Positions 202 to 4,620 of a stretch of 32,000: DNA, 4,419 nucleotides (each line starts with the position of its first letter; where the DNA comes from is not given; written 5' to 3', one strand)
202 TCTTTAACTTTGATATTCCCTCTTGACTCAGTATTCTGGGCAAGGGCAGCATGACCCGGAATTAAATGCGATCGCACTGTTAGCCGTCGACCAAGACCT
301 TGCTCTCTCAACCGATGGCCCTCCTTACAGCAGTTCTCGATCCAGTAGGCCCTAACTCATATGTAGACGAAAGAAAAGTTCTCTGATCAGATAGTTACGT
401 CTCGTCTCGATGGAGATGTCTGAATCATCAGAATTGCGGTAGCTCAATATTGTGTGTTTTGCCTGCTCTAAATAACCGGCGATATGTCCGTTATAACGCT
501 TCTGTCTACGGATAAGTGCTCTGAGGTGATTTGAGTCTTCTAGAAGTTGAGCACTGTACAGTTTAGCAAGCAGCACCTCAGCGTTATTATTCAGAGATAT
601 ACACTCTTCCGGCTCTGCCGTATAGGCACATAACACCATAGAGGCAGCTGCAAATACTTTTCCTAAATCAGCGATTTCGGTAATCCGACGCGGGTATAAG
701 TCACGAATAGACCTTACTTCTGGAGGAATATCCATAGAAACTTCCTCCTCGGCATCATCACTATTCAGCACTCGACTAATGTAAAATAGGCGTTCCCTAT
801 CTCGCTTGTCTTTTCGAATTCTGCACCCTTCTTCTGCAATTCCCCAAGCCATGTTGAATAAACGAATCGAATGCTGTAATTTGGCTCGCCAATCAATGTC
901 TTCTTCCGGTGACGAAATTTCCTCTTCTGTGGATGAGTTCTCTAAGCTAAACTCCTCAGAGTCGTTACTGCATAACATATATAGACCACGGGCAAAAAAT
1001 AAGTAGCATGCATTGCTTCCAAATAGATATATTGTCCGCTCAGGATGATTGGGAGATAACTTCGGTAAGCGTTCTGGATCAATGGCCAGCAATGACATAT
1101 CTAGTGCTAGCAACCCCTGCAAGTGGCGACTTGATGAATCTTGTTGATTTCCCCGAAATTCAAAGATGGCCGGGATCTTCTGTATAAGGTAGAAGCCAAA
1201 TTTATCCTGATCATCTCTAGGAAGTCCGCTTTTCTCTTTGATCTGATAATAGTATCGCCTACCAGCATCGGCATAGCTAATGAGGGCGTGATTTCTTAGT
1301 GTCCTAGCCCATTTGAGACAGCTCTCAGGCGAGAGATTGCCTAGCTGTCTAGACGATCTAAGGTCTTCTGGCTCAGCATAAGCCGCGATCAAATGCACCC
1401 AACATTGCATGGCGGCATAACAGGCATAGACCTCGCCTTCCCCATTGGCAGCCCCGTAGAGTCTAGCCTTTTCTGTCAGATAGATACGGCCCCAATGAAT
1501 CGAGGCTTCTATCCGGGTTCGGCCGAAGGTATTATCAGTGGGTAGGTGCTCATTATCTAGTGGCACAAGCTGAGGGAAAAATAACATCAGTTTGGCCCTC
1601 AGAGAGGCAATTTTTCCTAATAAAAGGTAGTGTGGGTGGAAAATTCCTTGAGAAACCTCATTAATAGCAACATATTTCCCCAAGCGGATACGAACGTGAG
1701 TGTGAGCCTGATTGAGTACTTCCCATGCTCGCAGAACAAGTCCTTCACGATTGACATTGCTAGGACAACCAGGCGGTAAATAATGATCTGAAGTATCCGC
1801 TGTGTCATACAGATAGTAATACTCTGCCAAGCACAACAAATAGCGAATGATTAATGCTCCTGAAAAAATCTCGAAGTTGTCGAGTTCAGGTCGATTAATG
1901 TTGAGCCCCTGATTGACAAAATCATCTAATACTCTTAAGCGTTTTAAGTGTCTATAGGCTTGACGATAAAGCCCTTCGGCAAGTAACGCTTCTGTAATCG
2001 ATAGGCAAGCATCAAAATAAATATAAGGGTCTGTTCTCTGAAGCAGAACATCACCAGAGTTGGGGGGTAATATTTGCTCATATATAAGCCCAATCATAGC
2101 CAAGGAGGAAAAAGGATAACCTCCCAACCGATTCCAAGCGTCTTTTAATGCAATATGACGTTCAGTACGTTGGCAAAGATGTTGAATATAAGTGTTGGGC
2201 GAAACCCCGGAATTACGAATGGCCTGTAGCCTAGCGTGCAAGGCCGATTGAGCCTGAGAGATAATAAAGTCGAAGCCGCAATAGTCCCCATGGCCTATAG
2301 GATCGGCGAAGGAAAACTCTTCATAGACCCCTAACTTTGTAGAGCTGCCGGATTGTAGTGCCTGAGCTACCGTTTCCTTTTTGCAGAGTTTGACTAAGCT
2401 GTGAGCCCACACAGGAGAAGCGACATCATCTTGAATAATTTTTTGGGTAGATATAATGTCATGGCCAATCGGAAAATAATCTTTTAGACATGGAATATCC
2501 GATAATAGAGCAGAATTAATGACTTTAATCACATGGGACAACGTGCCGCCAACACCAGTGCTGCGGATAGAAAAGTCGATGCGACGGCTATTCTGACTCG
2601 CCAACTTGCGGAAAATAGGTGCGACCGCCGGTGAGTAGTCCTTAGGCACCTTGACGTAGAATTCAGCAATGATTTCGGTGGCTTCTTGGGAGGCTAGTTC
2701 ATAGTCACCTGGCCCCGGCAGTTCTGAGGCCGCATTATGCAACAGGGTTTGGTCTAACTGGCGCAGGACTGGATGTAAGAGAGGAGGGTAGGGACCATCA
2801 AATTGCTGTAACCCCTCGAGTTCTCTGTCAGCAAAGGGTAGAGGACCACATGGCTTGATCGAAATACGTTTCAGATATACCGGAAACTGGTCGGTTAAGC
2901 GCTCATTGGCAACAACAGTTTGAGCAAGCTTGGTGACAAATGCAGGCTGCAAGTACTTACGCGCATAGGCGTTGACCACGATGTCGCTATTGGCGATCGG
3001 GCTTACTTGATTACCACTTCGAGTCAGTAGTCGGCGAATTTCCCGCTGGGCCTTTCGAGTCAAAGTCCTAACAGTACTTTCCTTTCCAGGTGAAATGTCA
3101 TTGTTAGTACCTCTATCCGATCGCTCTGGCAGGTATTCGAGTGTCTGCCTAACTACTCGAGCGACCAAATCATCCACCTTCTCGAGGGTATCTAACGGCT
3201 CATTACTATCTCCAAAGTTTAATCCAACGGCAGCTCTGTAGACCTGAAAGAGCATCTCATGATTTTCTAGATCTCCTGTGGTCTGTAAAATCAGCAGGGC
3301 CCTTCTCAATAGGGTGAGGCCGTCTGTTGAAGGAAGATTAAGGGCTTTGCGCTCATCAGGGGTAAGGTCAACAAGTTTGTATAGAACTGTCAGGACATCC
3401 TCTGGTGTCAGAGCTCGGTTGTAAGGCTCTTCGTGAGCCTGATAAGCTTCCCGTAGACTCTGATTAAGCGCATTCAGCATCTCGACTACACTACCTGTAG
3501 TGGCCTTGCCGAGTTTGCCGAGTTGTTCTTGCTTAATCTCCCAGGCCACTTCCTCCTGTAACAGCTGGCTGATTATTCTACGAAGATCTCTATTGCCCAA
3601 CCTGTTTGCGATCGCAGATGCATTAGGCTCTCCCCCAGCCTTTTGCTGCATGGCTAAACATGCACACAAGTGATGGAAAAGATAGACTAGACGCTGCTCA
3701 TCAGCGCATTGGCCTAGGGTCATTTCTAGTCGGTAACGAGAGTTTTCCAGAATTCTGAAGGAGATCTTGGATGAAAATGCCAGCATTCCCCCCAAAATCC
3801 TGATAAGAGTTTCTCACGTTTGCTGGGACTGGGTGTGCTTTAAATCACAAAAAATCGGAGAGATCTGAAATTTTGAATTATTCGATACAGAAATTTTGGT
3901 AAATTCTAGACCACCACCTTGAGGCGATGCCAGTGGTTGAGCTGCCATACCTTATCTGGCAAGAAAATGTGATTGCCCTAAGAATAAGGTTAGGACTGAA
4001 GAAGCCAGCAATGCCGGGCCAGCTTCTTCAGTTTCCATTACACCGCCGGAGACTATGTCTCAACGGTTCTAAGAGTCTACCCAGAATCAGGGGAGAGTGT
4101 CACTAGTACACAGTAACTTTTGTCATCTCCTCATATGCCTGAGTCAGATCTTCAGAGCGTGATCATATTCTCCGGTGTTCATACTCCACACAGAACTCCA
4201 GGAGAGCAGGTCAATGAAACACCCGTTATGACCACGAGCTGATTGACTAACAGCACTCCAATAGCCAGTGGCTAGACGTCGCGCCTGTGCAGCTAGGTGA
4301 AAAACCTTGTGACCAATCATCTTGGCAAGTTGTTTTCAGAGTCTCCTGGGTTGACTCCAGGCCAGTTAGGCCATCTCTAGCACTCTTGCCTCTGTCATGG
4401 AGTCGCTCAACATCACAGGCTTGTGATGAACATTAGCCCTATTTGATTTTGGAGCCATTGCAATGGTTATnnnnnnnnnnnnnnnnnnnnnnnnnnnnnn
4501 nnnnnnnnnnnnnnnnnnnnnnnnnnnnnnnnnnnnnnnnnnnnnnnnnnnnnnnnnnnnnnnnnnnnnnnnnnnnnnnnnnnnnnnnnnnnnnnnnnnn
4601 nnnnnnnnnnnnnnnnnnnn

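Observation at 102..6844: Lower-G+C, HIP1-poor ~6.7-kb island at the left of the window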

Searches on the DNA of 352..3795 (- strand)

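Call 85: search_rna_families(source=L008, start=9450, end=10050, threshold=evalue, max_evalue=5)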
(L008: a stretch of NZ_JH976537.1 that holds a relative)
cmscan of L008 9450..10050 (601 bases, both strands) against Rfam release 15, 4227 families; matches with E-value up to 5: 2.
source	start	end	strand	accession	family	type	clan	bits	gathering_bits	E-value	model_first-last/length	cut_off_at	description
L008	9670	9722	-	RF02843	RefA5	Gene; antisense;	-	14.9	91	2.8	1-68/68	no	Enterococcus sRNA A5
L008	9466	9770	+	RF01946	KCNQ1OT1_1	Gene; lncRNA;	-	10.2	70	0.17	200-464/464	no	KCNQ1 overlapping transcript 1 conserved region 1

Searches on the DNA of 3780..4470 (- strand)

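Call 73: build_rna_model(alignment_id=A5)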
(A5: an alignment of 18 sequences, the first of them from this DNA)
Model R1 built from alignment A5 (18 sequences, 111 columns); structure: RNAalifold consensus.
model positions 91; base pairs 22; branch points 1; effective number of sequences 6.43; information 0.627 bits per position. Calibrated on 0.2 Mb of random sequence (short: E-values are rough).
structure used (alignment columns):
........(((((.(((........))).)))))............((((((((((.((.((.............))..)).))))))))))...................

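Call 74: search_with_rna_model(model_id=R1, sources=[window, L001, L002, L003, L004, L005, L006, L007, L008, L009, L010, L011, L012, L013, L014, L015, L016, L017, L018, L019, L020, L021, L022, L023, L024, L025, L026, L027, L028, L029, L030, L031, L032, L033, L034, L035, L036, L037, L038, L039, L040, L041, L042, L043, L044, L045, L046, L047, L048, L049, L050, L051, L053, L054, L057, L146], max_evalue=0.1, make_alignment=true)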
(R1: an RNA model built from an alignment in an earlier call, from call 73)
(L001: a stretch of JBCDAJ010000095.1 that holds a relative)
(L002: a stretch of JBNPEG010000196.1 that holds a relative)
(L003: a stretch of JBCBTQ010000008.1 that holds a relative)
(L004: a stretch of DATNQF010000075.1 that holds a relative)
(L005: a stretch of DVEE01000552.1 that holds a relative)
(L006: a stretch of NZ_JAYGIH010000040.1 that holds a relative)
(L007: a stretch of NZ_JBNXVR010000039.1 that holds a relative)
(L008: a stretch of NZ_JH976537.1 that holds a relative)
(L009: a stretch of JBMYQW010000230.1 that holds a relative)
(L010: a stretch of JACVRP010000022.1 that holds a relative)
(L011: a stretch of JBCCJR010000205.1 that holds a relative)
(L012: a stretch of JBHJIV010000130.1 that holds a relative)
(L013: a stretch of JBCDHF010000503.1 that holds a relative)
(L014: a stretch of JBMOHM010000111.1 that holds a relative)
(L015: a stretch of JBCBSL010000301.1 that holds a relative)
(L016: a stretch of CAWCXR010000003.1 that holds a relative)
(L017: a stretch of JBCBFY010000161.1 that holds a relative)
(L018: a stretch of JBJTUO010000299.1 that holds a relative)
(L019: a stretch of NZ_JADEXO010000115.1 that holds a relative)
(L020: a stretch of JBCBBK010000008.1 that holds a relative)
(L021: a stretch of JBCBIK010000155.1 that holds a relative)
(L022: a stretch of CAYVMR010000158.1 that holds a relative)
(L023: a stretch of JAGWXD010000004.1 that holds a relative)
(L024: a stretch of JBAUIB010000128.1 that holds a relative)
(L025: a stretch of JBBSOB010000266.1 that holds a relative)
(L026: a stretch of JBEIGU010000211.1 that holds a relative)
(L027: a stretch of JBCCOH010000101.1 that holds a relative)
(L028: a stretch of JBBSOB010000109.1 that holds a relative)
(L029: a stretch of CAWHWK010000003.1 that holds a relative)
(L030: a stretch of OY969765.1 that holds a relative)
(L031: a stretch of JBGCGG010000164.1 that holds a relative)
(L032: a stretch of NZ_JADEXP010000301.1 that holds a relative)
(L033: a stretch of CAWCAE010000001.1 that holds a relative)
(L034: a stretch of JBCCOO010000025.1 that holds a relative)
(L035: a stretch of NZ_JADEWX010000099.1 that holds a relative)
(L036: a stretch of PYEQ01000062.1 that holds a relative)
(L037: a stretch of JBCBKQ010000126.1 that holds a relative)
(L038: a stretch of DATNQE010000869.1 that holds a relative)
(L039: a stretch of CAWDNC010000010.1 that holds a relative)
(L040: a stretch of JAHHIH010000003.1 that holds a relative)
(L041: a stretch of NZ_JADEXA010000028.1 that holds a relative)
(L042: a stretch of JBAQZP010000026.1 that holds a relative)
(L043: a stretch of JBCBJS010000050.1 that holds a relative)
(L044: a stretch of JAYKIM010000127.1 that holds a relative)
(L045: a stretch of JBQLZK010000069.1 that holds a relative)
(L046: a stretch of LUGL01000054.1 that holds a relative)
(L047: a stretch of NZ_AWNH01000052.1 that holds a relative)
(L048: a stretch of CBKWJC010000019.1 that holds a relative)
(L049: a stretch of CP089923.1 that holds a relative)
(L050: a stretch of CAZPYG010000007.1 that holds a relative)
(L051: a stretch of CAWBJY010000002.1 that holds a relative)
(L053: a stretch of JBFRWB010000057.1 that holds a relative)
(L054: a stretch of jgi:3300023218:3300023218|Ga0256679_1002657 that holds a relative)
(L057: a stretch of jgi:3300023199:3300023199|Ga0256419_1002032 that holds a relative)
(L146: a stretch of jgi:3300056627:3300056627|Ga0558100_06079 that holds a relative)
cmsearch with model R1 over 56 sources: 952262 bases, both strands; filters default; matches with E-value up to 0.1: 46.
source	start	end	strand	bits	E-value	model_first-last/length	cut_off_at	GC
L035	3688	3775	+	92.2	3.3e-24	1-91/91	no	0.48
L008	9694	9781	+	85.7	3e-22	1-91/91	no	0.51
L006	9646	9733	+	85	5e-22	1-91/91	no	0.52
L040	9647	9734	+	82.9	2.1e-21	1-91/91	no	0.52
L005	2993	3079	+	73.9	1.1e-18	1-91/91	no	0.54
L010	7031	7119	+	69.9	1.8e-17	1-91/91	no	0.58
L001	936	1034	+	66.9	1.5e-16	1-91/91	no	0.46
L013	700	798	+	66.9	1.5e-16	1-91/91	no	0.45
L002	2282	2374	+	66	2.8e-16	1-91/91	no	0.45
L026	846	940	+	63.9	1.2e-15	1-91/91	no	0.49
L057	9664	9754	+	60.5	1.3e-14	1-91/91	no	0.47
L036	2245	2332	+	60.4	1.4e-14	1-91/91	no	0.45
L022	564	658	+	60.1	1.7e-14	1-91/91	no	0.54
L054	9650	9748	+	59.9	2e-14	1-91/91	no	0.47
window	3976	4074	-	59.7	2.2e-14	1-91/91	no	0.49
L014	1477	1571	+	59.2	3.1e-14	1-91/91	no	0.52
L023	9635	9729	+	58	7.2e-14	1-91/91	no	0.53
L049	9706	9800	+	56.1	2.7e-13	1-91/91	no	0.54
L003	9672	9761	+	55.2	5.2e-13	1-91/91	no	0.44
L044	5059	5153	+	49.3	3.2e-11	1-91/91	no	0.47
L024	9648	9742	+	48.6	4.9e-11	1-91/91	no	0.45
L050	9675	9774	+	48.3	6.4e-11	1-91/91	no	0.42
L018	1299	1393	+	47.3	1.2e-10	1-91/91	no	0.43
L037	9624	9719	+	40.7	1.2e-08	1-91/91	no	0.4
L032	4902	4993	+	35.8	3.7e-07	1-91/91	no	0.42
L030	9647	9740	+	34.8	7.7e-07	1-91/91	no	0.44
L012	7848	7939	+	33.7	1.6e-06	1-91/91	no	0.38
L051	9630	9724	+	33.5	1.8e-06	1-91/91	no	0.49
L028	4431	4524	+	30.7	1.3e-05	1-91/91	no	0.44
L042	9609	9705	+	29.7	2.6e-05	1-91/91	no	0.44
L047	9647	9739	+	28.3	7.1e-05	1-91/91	no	0.42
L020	9643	9737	+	26.3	0.00027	1-91/91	no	0.46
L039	9653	9748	+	26.2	0.00029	1-91/91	no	0.5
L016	9638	9731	+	25.6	0.00044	1-91/91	no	0.39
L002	2323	2360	-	25.1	0.00066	40-77/91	no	0.66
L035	3724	3764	-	23.8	0.0015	37-79/91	no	0.61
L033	9649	9743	+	23.2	0.0024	1-91/91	no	0.39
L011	3786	3877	+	21.6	0.0073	1-91/91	no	0.43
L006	9682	9722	-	21.2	0.01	37-79/91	no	0.68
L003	9707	9750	-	20.5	0.016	37-79/91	no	0.5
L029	9648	9743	+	20.4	0.017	1-91/91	no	0.41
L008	9730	9770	-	19.8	0.026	37-79/91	no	0.66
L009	2573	2674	+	19.6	0.029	1-91/91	no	0.43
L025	3097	3216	+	19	0.045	1-91/91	no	0.44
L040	9683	9723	-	18.3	0.074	37-79/91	no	0.71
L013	730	821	-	18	0.088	1-91/91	no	0.39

Alignment A6: 46 matches aligned to the model, 175 columns, each read 5' to 3' on its own strand. Consensus structure (alignment columns), stored with it:
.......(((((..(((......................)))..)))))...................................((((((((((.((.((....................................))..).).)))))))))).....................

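Call 75: search_with_rna_model(model_id=R1, sources=[window, L001, L002, L003, L005, L006, L008, L010, L012, L014, L016, L018, L020, L022, L023, L024, L026, L028, L030, L032, L035, L036, L037, L039, L040, L042, L044, L047, L049, L050, L051, L054, L057], max_evalue=0.0005, make_alignment=true)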
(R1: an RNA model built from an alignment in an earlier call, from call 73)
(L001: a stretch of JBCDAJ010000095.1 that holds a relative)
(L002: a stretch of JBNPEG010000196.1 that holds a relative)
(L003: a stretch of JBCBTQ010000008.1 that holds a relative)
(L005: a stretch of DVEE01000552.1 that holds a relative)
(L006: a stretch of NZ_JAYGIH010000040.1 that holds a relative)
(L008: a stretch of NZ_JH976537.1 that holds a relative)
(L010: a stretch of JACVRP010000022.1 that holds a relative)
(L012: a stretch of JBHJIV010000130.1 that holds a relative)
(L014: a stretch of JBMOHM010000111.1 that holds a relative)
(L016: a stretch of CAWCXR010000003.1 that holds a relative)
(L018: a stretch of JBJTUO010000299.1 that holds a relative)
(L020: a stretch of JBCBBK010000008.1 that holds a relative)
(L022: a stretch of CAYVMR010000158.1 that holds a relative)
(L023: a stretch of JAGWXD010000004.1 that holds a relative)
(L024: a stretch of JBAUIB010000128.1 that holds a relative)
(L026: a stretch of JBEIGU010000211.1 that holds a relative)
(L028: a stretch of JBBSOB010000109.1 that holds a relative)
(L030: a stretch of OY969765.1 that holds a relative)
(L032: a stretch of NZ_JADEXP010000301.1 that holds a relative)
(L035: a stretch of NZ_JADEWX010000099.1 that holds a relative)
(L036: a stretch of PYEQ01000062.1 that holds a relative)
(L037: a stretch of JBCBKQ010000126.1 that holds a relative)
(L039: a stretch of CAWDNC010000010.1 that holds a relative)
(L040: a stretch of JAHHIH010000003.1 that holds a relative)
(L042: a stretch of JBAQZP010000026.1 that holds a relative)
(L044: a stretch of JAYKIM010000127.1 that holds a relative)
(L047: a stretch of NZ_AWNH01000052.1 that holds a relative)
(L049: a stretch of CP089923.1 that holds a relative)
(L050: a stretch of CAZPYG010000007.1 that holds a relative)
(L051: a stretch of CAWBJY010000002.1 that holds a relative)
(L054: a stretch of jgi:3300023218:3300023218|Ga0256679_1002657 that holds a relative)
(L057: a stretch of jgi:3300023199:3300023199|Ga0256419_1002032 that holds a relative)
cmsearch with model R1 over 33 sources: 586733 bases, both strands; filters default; matches with E-value up to 0.0005: 34.
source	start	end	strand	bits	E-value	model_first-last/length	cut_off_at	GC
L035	3688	3775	+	92.2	2.1e-24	1-91/91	no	0.48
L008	9694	9781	+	85.7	1.9e-22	1-91/91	no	0.51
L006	9646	9733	+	85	3.1e-22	1-91/91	no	0.52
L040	9647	9734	+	82.9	1.3e-21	1-91/91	no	0.52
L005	2993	3079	+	73.9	6.9e-19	1-91/91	no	0.54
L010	7031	7119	+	69.9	1.1e-17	1-91/91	no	0.58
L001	936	1034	+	66.9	9.2e-17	1-91/91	no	0.46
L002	2282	2374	+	66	1.7e-16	1-91/91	no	0.45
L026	846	940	+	63.9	7.6e-16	1-91/91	no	0.49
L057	9664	9754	+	60.5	7.8e-15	1-91/91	no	0.47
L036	2245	2332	+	60.4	8.8e-15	1-91/91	no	0.45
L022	564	658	+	60.1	1.1e-14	1-91/91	no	0.54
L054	9650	9748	+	59.9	1.2e-14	1-91/91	no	0.47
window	3976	4074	-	59.7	1.4e-14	1-91/91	no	0.49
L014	1477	1571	+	59.2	1.9e-14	1-91/91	no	0.52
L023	9635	9729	+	58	4.5e-14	1-91/91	no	0.53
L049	9706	9800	+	56.1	1.7e-13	1-91/91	no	0.54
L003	9672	9761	+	55.2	3.2e-13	1-91/91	no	0.44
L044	5059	5153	+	49.3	2e-11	1-91/91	no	0.47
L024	9648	9742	+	48.6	3e-11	1-91/91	no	0.45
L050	9675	9774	+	48.3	4e-11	1-91/91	no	0.42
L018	1299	1393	+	47.3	7.7e-11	1-91/91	no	0.43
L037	9624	9719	+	40.7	7.4e-09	1-91/91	no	0.4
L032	4902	4993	+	35.8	2.3e-07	1-91/91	no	0.42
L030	9647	9740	+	34.8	4.8e-07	1-91/91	no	0.44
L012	7848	7939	+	33.7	9.7e-07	1-91/91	no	0.38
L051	9630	9724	+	33.5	1.1e-06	1-91/91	no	0.49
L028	4431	4524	+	30.7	8e-06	1-91/91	no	0.44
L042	9609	9705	+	29.7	1.6e-05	1-91/91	no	0.44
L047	9647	9739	+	28.3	4.4e-05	1-91/91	no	0.42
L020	9643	9737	+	26.3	0.00017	1-91/91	no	0.46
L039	9653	9748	+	26.2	0.00018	1-91/91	no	0.5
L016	9638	9731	+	25.6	0.00027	1-91/91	no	0.39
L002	2323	2360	-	25.1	0.0004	40-77/91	no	0.66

Alignment A7: 34 matches aligned to the model, 146 columns, each read 5' to 3' on its own strand. Consensus structure (alignment columns), stored with it:
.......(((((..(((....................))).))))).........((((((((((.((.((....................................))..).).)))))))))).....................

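Call 86: search_rna_families(source=window, start=3780, end=4470, threshold=evalue, max_evalue=5)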
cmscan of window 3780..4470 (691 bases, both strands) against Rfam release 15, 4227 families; matches with E-value up to 5: 0.
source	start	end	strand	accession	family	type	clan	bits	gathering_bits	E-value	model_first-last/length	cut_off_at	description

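Call 87: search_with_rna_model(model_id=R1, source=L146, start=2800, end=4100, filters=off, max_evalue=10, show_alignments=1)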
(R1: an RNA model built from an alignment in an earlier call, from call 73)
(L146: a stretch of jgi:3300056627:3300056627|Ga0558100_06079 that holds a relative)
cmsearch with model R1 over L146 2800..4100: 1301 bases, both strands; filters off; matches with E-value up to 10: 10.
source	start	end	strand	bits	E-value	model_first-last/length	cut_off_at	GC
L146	3418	3497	+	6.6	0.34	1-91/91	no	0.34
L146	3206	3274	-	5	1.1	1-91/91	no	0.46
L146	3451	3483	-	4.3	1.7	1-91/91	no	0.33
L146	3846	3898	+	4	2.1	1-91/91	no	0.26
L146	3501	3589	-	3.6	2.8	1-91/91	no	0.38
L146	3073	3140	-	3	4.2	1-91/91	no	0.49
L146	3730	3787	-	2.8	4.6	1-91/91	no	0.4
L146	3822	3845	+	2.4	6.4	1-91/91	no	0.29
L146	3305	3329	-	2.2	7.1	1-91/91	no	0.32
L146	3792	3809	-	2.1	7.8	1-91/91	no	0.17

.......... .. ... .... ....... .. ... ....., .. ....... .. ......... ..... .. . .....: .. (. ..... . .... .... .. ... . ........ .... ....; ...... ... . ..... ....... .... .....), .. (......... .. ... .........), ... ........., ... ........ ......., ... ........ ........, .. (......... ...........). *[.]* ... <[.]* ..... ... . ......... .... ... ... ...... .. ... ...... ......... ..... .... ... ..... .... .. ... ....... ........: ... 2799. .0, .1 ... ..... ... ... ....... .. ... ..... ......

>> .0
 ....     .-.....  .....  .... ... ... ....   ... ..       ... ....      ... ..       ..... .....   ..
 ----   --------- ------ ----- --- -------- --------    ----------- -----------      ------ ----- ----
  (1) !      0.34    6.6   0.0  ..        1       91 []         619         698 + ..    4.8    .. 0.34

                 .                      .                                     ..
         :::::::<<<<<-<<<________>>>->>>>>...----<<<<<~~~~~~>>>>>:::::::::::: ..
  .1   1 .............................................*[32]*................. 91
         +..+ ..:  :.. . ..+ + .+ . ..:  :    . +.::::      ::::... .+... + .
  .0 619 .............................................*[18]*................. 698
